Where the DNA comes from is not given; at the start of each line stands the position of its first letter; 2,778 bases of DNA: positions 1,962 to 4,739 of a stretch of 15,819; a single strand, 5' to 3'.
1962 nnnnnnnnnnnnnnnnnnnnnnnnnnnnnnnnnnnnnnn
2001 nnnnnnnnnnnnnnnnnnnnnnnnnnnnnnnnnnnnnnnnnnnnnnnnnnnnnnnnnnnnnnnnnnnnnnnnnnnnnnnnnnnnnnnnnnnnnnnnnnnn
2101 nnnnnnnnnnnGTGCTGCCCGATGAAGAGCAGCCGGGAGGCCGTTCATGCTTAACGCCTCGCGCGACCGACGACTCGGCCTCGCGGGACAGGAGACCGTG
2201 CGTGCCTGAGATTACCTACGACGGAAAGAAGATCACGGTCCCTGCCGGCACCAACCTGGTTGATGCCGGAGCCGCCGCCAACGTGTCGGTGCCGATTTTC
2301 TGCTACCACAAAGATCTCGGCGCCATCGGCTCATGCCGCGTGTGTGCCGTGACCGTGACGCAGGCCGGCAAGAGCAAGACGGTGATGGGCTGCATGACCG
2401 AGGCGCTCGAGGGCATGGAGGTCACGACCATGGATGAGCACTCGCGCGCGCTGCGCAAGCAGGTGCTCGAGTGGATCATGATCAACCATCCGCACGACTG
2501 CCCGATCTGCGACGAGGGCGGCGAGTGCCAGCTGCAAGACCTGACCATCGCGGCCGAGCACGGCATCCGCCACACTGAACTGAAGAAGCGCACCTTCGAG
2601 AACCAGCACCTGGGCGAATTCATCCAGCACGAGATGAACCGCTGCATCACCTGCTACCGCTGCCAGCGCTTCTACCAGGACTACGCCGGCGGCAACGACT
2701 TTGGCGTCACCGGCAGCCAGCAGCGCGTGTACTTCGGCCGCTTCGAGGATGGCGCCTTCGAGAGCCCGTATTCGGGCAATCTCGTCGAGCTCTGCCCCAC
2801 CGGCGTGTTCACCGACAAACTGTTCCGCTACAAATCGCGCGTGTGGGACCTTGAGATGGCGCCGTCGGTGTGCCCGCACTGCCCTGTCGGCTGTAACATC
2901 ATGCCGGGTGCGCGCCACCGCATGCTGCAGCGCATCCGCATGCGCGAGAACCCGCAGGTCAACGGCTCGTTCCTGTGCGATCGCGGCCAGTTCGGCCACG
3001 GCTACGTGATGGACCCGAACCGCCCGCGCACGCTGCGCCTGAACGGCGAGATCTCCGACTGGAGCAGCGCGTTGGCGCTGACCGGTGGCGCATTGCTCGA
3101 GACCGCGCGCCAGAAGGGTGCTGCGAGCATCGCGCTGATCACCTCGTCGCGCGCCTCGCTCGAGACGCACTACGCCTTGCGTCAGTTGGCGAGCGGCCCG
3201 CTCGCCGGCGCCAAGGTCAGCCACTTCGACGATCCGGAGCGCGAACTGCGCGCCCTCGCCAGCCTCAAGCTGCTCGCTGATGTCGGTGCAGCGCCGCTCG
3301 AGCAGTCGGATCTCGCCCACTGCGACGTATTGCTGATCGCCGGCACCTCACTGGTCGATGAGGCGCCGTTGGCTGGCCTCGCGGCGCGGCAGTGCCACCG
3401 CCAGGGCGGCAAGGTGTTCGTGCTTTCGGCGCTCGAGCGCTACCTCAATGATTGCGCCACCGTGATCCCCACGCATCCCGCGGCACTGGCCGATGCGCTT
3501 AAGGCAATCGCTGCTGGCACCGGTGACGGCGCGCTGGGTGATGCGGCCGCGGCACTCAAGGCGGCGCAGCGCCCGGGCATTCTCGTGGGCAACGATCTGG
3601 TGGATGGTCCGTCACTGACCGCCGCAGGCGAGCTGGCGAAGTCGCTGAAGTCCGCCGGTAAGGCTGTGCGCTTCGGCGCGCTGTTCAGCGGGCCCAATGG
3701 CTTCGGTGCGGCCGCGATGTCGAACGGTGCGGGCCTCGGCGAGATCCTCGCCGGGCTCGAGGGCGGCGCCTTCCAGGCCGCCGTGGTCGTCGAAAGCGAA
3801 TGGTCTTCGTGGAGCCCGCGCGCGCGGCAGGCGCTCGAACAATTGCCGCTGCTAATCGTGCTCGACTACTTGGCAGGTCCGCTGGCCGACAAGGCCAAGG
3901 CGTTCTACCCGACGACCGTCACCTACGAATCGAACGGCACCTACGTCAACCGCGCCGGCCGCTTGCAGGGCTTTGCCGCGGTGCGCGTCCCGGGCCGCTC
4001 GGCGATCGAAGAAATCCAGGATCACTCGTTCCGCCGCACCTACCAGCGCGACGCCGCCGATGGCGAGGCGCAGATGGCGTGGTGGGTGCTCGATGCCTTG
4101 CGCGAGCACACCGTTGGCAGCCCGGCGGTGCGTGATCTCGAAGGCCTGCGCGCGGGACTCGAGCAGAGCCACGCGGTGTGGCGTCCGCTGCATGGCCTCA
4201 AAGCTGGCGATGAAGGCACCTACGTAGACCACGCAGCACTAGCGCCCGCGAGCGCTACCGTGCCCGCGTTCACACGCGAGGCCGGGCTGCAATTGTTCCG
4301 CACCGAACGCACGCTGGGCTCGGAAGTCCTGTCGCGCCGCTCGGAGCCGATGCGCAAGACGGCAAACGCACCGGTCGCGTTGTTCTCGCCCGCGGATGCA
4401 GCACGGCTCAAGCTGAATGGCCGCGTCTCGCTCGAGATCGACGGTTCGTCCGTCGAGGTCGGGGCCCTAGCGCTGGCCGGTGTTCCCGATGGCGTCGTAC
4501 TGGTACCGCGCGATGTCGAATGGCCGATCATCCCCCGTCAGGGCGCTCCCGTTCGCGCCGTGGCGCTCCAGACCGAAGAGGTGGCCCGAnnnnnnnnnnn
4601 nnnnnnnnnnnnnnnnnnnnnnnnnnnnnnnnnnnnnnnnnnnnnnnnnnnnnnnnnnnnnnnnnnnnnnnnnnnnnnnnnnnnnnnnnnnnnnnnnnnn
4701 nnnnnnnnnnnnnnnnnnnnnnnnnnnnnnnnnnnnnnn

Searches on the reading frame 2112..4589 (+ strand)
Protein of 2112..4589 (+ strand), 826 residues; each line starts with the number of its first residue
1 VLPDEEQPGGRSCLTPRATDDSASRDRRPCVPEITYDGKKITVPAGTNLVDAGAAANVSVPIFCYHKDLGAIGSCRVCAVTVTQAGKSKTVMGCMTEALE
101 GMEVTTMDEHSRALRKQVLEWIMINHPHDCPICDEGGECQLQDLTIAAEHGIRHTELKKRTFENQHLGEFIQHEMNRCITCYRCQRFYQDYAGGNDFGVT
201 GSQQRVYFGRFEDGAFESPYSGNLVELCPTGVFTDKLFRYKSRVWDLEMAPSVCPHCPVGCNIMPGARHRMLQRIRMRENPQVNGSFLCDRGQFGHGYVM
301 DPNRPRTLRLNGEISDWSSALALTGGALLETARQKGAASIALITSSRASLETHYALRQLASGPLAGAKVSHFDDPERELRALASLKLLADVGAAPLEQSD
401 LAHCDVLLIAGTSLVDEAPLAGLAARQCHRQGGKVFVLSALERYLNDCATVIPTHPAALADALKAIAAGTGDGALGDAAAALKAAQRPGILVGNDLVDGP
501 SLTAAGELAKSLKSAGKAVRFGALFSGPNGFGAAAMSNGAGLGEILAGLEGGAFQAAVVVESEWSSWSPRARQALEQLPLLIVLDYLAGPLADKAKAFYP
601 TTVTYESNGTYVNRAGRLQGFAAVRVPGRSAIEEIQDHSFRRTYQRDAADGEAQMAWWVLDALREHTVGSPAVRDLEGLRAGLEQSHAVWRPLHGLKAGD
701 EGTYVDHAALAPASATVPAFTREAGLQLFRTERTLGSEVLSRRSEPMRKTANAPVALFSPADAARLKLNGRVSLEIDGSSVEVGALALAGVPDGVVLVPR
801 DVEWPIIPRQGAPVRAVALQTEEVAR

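Call 45: search_protein_families(library=pfam, proteins=[window:2112-4589:+], max_evalue=0.00001)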
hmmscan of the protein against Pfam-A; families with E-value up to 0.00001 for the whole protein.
window:2112-4589:+ (826 aa): 6 families
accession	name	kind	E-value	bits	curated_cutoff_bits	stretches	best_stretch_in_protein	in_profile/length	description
PF22117.2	Fer4_Nqo3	-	5.6e-26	90.9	27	1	168-234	1-67/67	NADH-quinone oxidoreductase subunit 3, ferredoxin-like domain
PF10588.14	NADH-G_4Fe-4S_3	-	8.7e-16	57.6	27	1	115-154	1-38/40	NADH-ubiquinone oxidoreductase-G iron-sulfur binding region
PF13510.11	Fer2_4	-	1.8e-15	57.2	22.8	1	33-107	5-80/82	2Fe-2S iron-sulfur cluster binding domain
PF00384.28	Molybdopterin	-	9.3e-13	48.4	24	1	316-627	18-336/353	Molybdopterin oxidoreductase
PF04879.21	Molybdop_Fe4S4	-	1.1e-08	35.3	22.7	1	250-299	4-53/55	Molybdopterin oxidoreductase Fe4S4 domain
PF00111.32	Fer2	-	8e-06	26.1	21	0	35-84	2-49/77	2Fe-2S iron-sulfur cluster binding domain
